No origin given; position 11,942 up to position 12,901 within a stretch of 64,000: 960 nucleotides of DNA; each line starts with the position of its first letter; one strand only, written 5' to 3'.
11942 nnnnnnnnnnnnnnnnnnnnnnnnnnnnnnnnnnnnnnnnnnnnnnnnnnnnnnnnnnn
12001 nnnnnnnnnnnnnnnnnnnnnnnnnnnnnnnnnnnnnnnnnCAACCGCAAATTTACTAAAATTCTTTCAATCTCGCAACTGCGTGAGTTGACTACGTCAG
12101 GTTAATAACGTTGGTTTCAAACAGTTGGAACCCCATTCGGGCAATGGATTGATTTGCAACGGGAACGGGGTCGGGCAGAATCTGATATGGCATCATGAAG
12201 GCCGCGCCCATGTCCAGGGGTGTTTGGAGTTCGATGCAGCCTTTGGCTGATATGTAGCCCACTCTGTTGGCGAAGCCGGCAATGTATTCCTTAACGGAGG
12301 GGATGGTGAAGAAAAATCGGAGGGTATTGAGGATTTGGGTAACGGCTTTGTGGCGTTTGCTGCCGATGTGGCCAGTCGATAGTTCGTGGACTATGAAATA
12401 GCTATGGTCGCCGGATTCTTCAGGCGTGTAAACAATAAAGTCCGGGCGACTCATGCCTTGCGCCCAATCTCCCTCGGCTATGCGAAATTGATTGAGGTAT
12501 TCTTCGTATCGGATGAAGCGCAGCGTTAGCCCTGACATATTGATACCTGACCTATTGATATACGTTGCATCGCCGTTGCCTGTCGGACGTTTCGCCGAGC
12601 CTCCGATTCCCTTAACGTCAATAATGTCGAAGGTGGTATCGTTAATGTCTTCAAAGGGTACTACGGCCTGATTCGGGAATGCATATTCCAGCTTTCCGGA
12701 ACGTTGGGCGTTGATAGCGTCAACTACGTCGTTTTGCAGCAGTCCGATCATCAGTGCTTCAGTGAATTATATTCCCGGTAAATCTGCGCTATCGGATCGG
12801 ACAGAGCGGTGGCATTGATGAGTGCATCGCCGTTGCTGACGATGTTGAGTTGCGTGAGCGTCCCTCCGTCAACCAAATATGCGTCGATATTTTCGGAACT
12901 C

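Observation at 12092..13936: Second ABC-type ATPase coupled to a 219-aa protein with a PD-(D/E)xK-like core, inserted between the TetR gene and a lipid flippase-like gene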

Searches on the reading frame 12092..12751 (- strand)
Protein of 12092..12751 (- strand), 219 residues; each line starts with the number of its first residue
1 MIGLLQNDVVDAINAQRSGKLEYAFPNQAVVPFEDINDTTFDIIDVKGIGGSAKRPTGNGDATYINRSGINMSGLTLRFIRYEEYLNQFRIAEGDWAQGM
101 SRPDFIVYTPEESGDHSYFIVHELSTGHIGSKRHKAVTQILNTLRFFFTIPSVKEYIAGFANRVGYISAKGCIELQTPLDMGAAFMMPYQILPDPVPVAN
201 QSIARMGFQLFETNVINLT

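Call 3: search_protein_families(library=pfam, proteins=[window:12092-12751:-], max_evalue=1)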
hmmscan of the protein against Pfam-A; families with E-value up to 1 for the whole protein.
window:12092-12751:- (219 aa): 0 families

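Call 4: search_protein_families(library=padloc, proteins=[window:12092-12751:-], max_evalue=1)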
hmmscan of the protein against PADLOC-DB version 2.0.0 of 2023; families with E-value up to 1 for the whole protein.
window:12092-12751:- (219 aa): 0 families

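Call 5: search_protein_families(library=ncbifam, proteins=[window:12092-12751:-], max_evalue=1)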
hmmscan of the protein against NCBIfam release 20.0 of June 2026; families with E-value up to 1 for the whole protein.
window:12092-12751:- (219 aa): 1 family
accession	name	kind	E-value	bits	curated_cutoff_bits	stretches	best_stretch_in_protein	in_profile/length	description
NF005030.0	PRK06439.1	equivalog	0.13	12.4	121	0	186-216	18-48/72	NADH dehydrogenase subunit J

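Call 6: find_homologous_proteins(query=window:12092-12751:-, max_evalue=0.001)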
Query window:12092-12751:- (219 aa): 10 proteins with E <= 0.001 among 75 candidates.
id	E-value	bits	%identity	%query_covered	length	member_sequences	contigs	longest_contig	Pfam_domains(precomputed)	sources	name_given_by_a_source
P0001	3.2e-143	493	100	100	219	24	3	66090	-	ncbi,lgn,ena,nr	ncbi:MAG: hypothetical protein HDS04_07070 [Bacteroides sp.]|nr:hypothetical protein [Bacteroides sp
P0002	8.1e-71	256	56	100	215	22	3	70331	-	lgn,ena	-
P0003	3.0e-70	255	55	100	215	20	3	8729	-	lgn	-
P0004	3.0e-70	254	55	100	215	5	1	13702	-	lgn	-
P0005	3.1e-70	254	56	100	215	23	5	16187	-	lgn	-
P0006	3.0e-69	251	54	100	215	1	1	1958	-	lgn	-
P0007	4.1e-69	251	54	100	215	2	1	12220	-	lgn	-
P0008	1.6e-67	246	55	100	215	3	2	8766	-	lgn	-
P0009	5.1e-66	241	57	98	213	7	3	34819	-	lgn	-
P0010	6.2e-42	162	46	98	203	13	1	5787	-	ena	-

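Call 7: search_protein_families(library=phrogs, proteins=[window:12092-12751:-], max_evalue=1)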
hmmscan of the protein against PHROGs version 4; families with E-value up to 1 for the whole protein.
window:12092-12751:- (219 aa): 0 families

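Call 8: search_solved_structures(query=window:12092-12751:-, max_evalue=10)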
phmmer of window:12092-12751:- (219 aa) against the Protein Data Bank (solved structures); distinct sequences matched with E-value up to 10: 0.

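Call 12: find_encoding_contigs(protein=P0002, flank=8000, max_places=4)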
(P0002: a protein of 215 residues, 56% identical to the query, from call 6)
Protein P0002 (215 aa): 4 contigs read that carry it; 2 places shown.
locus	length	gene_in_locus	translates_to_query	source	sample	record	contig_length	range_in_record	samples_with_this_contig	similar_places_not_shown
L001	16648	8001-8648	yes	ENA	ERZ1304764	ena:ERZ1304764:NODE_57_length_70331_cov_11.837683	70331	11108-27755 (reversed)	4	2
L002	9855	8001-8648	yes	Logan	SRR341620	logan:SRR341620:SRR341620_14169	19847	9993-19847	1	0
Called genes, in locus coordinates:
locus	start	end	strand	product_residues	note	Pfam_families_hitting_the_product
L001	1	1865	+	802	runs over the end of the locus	PF13620:CarboxypepD_reg, PF13715:CarbopepD_reg_2, PF14905:OMP_b-brl_3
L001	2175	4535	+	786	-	PF13620:CarboxypepD_reg, PF13715:CarbopepD_reg_2, PF00593:TonB_dep_Rec_b-barrel, PF14905:OMP_b-brl_3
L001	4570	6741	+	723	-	PF03412:Peptidase_C39, PF00664:ABC_membrane, PF00005:ABC_tran, PF02463:SMC_N (faint)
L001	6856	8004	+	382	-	PF13175:AAA_15, PF13476:AAA_23 (weak), PF13304:AAA_21 (faint), PF13175:AAA_15 (weak)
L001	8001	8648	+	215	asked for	-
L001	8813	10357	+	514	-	PF28494:GlyRS_ins_1, PF00587:tRNA-synt_2b, PF03129:HGTP_anticodon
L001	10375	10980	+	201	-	PF04011:LemA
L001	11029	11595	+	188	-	PF00254:FKBP_C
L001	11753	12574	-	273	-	PF12412:DUF3667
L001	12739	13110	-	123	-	PF02537:CRCB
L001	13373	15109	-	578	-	PF14322:SusD-like_3, PF12771:SusD-like_2 (faint), PF07980:SusD_RagB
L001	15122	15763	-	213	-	-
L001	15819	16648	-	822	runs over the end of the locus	PF13620:CarboxypepD_reg, PF13715:CarbopepD_reg_2, PF07715:Plug, PF00593:TonB_dep_Rec_b-barrel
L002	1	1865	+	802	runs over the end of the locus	PF13620:CarboxypepD_reg, PF13715:CarbopepD_reg_2, PF14905:OMP_b-brl_3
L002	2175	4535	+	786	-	PF13620:CarboxypepD_reg, PF13715:CarbopepD_reg_2, PF00593:TonB_dep_Rec_b-barrel, PF14905:OMP_b-brl_3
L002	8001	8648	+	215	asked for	-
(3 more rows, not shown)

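Call 13: find_encoding_contigs(protein=P0009, flank=8000, max_places=3)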
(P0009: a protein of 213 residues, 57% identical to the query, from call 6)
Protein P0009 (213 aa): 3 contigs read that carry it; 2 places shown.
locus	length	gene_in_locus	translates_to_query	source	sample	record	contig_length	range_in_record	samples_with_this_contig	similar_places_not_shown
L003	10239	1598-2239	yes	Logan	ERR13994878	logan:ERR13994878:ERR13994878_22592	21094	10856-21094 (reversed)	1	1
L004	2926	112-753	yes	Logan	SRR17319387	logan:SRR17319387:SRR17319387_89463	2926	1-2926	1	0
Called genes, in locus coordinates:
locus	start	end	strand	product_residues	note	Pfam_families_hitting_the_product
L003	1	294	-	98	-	?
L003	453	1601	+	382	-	PF13175:AAA_15, PF13476:AAA_23 (weak), PF13304:AAA_21 (weak), PF13175:AAA_15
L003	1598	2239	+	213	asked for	-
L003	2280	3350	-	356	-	PF15869:TolB_like (weak)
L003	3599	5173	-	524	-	PF00890:FAD_binding_2, PF01266:DAO (weak), PF07992:Pyr_redox_2 (faint), PF02910:Succ_DH_flav_C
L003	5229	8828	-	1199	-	PF20703:nSTAND1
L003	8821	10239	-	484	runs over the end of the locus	PF13676:TIR_2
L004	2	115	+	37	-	?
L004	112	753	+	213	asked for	-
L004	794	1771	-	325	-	PF15869:TolB_like (weak)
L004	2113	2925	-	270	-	?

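Call 14: find_encoding_contigs(protein=P0010, flank=8000, max_places=3)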
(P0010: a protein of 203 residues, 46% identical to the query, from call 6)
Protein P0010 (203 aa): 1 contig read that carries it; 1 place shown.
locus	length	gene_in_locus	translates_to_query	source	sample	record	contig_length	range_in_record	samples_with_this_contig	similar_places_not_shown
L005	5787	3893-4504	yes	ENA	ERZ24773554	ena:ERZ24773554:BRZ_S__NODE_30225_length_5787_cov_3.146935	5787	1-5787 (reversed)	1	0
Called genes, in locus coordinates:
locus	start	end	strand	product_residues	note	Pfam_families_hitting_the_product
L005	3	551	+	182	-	?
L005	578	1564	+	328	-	PF01032:FecCD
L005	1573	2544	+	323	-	PF00005:ABC_tran, PF13304:AAA_21 (weak)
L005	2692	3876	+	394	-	PF13175:AAA_15, PF13476:AAA_23 (weak), PF13304:AAA_21 (faint), PF13175:AAA_15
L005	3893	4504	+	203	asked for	-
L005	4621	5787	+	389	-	?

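Call 15: find_encoding_contigs(protein=P0008, flank=8000, max_places=3)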
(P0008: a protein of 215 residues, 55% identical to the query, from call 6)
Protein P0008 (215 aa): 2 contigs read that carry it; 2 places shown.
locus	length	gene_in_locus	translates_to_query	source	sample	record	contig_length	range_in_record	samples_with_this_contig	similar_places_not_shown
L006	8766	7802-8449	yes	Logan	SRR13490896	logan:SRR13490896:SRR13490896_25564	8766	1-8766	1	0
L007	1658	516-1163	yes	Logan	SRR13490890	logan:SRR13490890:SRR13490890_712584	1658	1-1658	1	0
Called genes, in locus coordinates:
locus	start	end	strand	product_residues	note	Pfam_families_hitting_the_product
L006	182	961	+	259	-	PF10418:DHODB_Fe-S_bind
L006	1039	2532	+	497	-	PF14691:Fer4_20, PF13738:Pyr_redox_3 (faint), PF07992:Pyr_redox_2, PF13450:NAD_binding_8 (weak), PF00070:Pyr_redox (weak)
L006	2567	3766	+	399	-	PF00291:PALP, PF13291:ACT_4 (faint), PF01842:ACT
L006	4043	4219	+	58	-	PF07432:Hc1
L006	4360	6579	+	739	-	PF02689:Herpes_Helicase (faint), PF05970:PIF1, PF13191:AAA_16 (weak), PF13245:AAA_19, PF13401:AAA_22 (faint), PF13604:AAA_30, PF13538:UvrD_C_2 (weak), PF14493:HTH_40, +1 more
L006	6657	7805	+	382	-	PF13175:AAA_15, PF13476:AAA_23 (weak), PF13175:AAA_15, PF13304:AAA_21 (weak)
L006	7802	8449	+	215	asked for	-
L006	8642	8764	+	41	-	?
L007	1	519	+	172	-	?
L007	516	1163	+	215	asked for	-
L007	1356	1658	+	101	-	?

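Call 16: predict_structure(alignment_id=A1)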
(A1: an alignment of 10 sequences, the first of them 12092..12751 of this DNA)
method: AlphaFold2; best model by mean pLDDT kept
length: 219 residues; sequences in the alignment: 10
mean_pLDDT: 62.0   pTM: 0.65
mean pLDDT of the five models: 62.0, 41.9, 41.2, 39.1, 34.8
residues with pLDDT >= 90: 46; 70-90: 57; 50-70: 27; < 50: 89
segments of 3 or more residues with pLDDT < 50: 39-72, 126-129, 169-219
pLDDT, mean of each block of 10 residues (from residue 1): 96 93 93 70 36 28 35 65 92 92 81 67 58 69 82 85 57 34 32 30 37 31
secondary structure, 60 per line:
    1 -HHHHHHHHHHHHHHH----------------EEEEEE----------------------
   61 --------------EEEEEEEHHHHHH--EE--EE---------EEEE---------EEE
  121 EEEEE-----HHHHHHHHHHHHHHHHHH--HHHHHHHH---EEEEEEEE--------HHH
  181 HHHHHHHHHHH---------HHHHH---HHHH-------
elements in order: H2-16 E33-38 E75-81 H82-87 E105-108 E118-125 H131-148 H151-158 E162-169 H178-191 H201-205 H209-212

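Call 19: search_protein_representatives(alignment_id=A1)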
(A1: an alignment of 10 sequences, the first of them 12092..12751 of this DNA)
Query: 10 sequences, 215 profile positions. Proteins with E-value up to 0.001 (for the whole library): 152; up to 1e-10: 76; up to 1e-30: 25. The best 150 are listed.
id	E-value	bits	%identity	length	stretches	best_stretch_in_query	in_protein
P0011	5.1e-87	307.3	-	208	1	4-214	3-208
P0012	7.6e-68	244.7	-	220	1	1-214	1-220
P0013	1.4e-65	237.3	-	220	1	4-214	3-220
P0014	1.4e-65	237.2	-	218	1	4-214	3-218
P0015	6.9e-62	225.2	-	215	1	2-211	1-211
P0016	2.1e-61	223.6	-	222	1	5-214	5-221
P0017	5.2e-60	219.1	-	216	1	4-214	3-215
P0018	1.6e-57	210.9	-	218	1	2-214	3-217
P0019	3.4e-51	190.2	-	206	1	4-214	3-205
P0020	6.0e-51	189.4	-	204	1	4-214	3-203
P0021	2.4e-48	180.9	-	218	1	2-214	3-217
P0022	1.5e-46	175.1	-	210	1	4-213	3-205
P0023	3.2e-45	170.7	-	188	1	27-214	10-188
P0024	4.4e-45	170.2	-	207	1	4-214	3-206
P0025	2.2e-42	161.4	-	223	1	2-214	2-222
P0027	2.2e-39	151.7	-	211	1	1-211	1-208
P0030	4.9e-35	137.4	-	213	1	2-214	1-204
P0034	6.5e-31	123.9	-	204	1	1-213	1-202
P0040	9.1e-27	110.4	-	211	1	3-214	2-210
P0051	1.2e-19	87.1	-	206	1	10-213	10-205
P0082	1.1e-11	61.1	-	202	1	39-208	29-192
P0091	6.5e-10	55.3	-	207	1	40-207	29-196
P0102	7.9e-09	51.8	-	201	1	25-208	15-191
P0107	5.3e-08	49.0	-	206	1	32-208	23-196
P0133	1.0e-05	41.6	-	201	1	37-208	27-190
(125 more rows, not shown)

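Call 20: fold_search(model_id=the predicted structure, library=pdb)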
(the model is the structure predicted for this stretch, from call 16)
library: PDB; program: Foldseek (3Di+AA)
matches with E <= 10: 383; with E <= 0.001: 0
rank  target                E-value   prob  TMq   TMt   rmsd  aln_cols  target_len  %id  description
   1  7ojn_L                1.4e-01  0.33  0.21  0.03  14.6       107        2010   10  Lassa virus L protein in an elongation conformation [ELONGATION] (released 2021-12-01)
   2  2vik                  1.6e-01  0.21  0.17  0.26   7.8        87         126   11  REFINED STRUCTURE OF THE ACTIN-SEVERING DOMAIN VILLIN 14T, DETERMINED BY SOLUTION NMR, MINIMIZED AVERAGE STRUCTURE (released 1997-04-01)
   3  7ela_A                2.0e-01  0.30  0.21  0.04  10.9        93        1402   12  Structure of Lassa virus polymerase in complex with 3'-vRNA and Z mutant (F36A) (released 2021-05-05)
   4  8em1_B                3.4e-01  0.20  0.19  0.10   7.3        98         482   16  Type IIS Restriction Endonuclease PaqCI, DNA Unbound (released 2023-03-22)
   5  4miw                  3.8e-01  0.15  0.17  0.20   4.9        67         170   12  High-resolution structure of the N-terminal endonuclease domain of the Lassa virus L polymerase (released 2014-03-19)
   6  6a9a                  4.1e-01  0.10  0.19  0.18   6.9        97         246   12  Ternary complex crystal structure of dCH with dCMP and THF (released 2019-01-02)
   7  5ltf_A                4.4e-01  0.25  0.19  0.22   4.2        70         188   16  Crystal structure of Lymphocytic choriomeningitis mammarenavirus endonuclease complexed with catalytic ions (released 2017-09-13)
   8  5ltn_A                5.0e-01  0.14  0.20  0.23  15.2       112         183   12  Crystal structure of Lymphocytic choriomeningitis mammarenavirus endonuclease complexed with DPBA (released 2017-09-13)
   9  5ltn_B                5.6e-01  0.14  0.17  0.19   4.6        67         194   13  Crystal structure of Lymphocytic choriomeningitis mammarenavirus endonuclease complexed with DPBA (released 2017-09-13)
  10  4kef                  5.6e-01  0.11  0.17  0.25   6.8        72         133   10  Structure of Cofilin Mutant (cof1-159p) (released 2013-05-15)
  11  2fok_A                6.0e-01  0.30  0.23  0.10   4.4        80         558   16  STRUCTURE OF RESTRICTION ENDONUCLEASE FOKI (released 1998-06-17)
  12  7oea_L                6.0e-01  0.28  0.19  0.03   3.7        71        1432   14  Lassa virus L protein bound to 3' promoter RNA (well-resolved polymerase core) [3END-CORE] (released 2021-12-01)
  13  5ms2_A                6.0e-01  0.11  0.19  0.12   9.7        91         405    8  Crystal structure of the Legionella pneumophila effector protein RavZ in complex with human LC3B (released 2017-04-19)
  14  5liq_B                6.4e-01  0.25  0.20  0.09   4.3        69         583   12  The structure of C160S,C508S,C578S mutant of Nt.BspD6I nicking endonuclease at 0.185 nm resolution . (released 2017-08-02)
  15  8xn1_B                6.4e-01  0.08  0.14  0.10  10.0        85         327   10  Cryo-EM structure of human ZnT3, in the presence of zinc, determined in an inward-facing conformation (released 2024-10-30)
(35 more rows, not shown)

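Call 24: search_protein_families(library=padloc, alignment_id=A2, max_evalue=0.01)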
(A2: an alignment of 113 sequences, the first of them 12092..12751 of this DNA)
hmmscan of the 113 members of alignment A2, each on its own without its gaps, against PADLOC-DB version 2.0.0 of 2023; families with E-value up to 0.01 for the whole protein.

A. member 1, window:12092-12751:- (219 aa): 0 families

B. families by the number of members that match (of 113 scanned): 19 families
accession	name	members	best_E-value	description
PDLC04563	PDC-M29B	48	4.1e-13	-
PDLC04564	PDC-M29B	10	6.3e-09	-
PDLC04668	PDC-M47B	4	4.6e-06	-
PDLC04667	PDC-M47B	4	2.9e-05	-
PDLC04665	PDC-M47B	4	7.1e-05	-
PDLC04229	HEC-02B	3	0.00036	-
PDLC01057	C3a59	3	0.0014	trans-membrane (TM)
PDLC04220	HEC-02B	2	0.00078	-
PDLC01153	HTH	1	6.4e-05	HTH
PDLC04219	HEC-02B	1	0.0006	-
PDLC00252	LmuB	1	0.0025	AAA ATPase domain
PDLC01683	Cas13c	1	0.0028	Cas13c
PDLC04669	PDC-M47B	1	0.0028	-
PDLC03107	Specificity_I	1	0.0039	Type I specificity subunit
PDLC04339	PDC-M03A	1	0.0045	-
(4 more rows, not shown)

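Call 25: search_protein_families(library=pfam, alignment_id=A2, max_evalue=0.01)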
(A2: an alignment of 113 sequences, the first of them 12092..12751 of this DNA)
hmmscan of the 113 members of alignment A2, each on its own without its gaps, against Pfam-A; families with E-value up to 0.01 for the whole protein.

A. member 1, window:12092-12751:- (219 aa): 0 families

B. families by the number of members that match (of 113 scanned): 10 families
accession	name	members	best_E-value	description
PF13588.12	HSDR_N_2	3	0.0012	Type I restriction enzyme R protein N terminus (HSDR_N)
PF00121.24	TIM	1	1.1e-34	Triosephosphate isomerase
PF14082.12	SduA_C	1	0.00076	Shedu protein SduA, C-terminal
PF12473.13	DUF3694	1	0.00095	Kinesin protein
PF16320.10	Ribosomal_L12_N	1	0.0013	Ribosomal protein L7/L12 dimerisation domain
PF09314.17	DUF1972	1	0.0028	Domain of unknown function (DUF1972)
PF09797.15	NatB_MDM20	1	0.0029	N-acetyltransferase B complex (NatB) non catalytic subunit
PF10326.15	7TM_GPCR_Str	1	0.0048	Serpentine type 7TM GPCR chemoreceptor Str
PF06616.17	BsuBI_PstI_RE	1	0.0052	BsuBI/PstI restriction endonuclease domain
PF24049.1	YOMG_N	1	0.0098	YOMG N-terminal domain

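Call 27: search_solved_structures(query=A2, max_evalue=10, show_alignments=3)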
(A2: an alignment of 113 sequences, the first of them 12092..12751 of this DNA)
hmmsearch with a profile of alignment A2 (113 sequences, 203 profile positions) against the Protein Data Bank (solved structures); distinct sequences matched with E-value up to 10: 1.
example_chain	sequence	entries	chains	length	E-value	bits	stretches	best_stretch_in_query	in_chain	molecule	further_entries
6gpm_A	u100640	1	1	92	2.1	11.4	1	63-102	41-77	Amino acid ABC transporter, periplasmic amino acid-binding protein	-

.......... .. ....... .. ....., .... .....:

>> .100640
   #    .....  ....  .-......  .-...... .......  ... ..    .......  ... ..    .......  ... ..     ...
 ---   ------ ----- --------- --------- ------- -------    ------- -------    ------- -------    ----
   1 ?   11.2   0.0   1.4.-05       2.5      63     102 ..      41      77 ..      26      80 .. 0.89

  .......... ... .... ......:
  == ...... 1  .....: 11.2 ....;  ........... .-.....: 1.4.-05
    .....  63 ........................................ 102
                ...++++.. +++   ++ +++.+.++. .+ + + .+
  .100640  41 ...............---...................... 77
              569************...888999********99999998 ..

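Call 36: search_protein_families(library=padloc, proteins=[P0011, P0012, P0015, P0019, P0022, P0027, P0030, P0034, P0040, P0051], max_evalue=1)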
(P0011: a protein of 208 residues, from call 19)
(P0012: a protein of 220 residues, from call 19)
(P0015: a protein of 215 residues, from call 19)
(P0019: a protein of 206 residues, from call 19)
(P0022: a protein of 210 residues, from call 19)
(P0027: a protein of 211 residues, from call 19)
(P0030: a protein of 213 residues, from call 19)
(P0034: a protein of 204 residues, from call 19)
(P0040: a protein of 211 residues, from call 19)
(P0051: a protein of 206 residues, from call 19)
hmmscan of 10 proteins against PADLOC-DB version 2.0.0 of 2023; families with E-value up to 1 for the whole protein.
P0011 (208 aa): 0 families

P0012 (220 aa): 0 families

P0015 (215 aa): 2 families
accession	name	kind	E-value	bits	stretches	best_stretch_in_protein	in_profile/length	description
PDLC04665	PDC-M47B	-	0.0006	17.5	1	100-144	76-118/202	-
PDLC04668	PDC-M47B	-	0.018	12.8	1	101-140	75-112/186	-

P0019 (206 aa): 0 families

P0022 (210 aa): 1 family
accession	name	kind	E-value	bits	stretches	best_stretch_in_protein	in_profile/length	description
PDLC04725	PDC-M60B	-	0.012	13.5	1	24-59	45-78/158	-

P0027 (211 aa): 1 family
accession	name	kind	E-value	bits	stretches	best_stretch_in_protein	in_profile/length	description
PDLC04563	PDC-M29B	-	7.1e-06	24.2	1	39-167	17-135/164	-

P0030 (213 aa): 1 family
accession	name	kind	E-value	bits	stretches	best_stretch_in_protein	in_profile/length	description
PDLC04563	PDC-M29B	-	0.0025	16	1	83-145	65-123/164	-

P0034 (204 aa): 1 family
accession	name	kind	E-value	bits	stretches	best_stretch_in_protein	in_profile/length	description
PDLC04563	PDC-M29B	-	0.014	13.5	1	37-146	14-125/164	-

P0040 (211 aa): 2 families
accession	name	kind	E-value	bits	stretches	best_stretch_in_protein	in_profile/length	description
PDLC04563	PDC-M29B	-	0.0029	15.7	1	95-153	69-124/164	-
PDLC04665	PDC-M47B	-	0.004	14.8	1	96-141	74-118/202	-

P0051 (206 aa): 0 families

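Call 37: predict_structure(alignment_id=A2)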
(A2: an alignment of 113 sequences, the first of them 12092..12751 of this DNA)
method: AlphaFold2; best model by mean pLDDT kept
length: 219 residues; sequences in the alignment: 113
mean_pLDDT: 93.6   pTM: 0.89
mean pLDDT of the five models: 93.6, 93.3, 92.9, 92.1, 91.9
residues with pLDDT >= 90: 179; 70-90: 34; 50-70: 6; < 50: 0
segments of 3 or more residues with pLDDT < 50: none
pLDDT, mean of each block of 10 residues (from residue 1): 98 96 97 97 92 96 89 91 98 97 97 91 96 97 98 98 97 78 76 87 98 94
secondary structure, 60 per line:
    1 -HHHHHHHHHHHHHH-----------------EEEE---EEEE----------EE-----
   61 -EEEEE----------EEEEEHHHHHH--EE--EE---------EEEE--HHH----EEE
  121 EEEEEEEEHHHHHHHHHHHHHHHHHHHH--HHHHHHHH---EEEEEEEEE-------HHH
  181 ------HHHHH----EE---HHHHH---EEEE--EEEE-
elements in order: H2-15 E33-36 E40-43 E62-66 E77-81 H82-87 E105-108 E118-128 H129-148 H151-158 E162-170 H187-191 H201-205 E209-212 E215-218
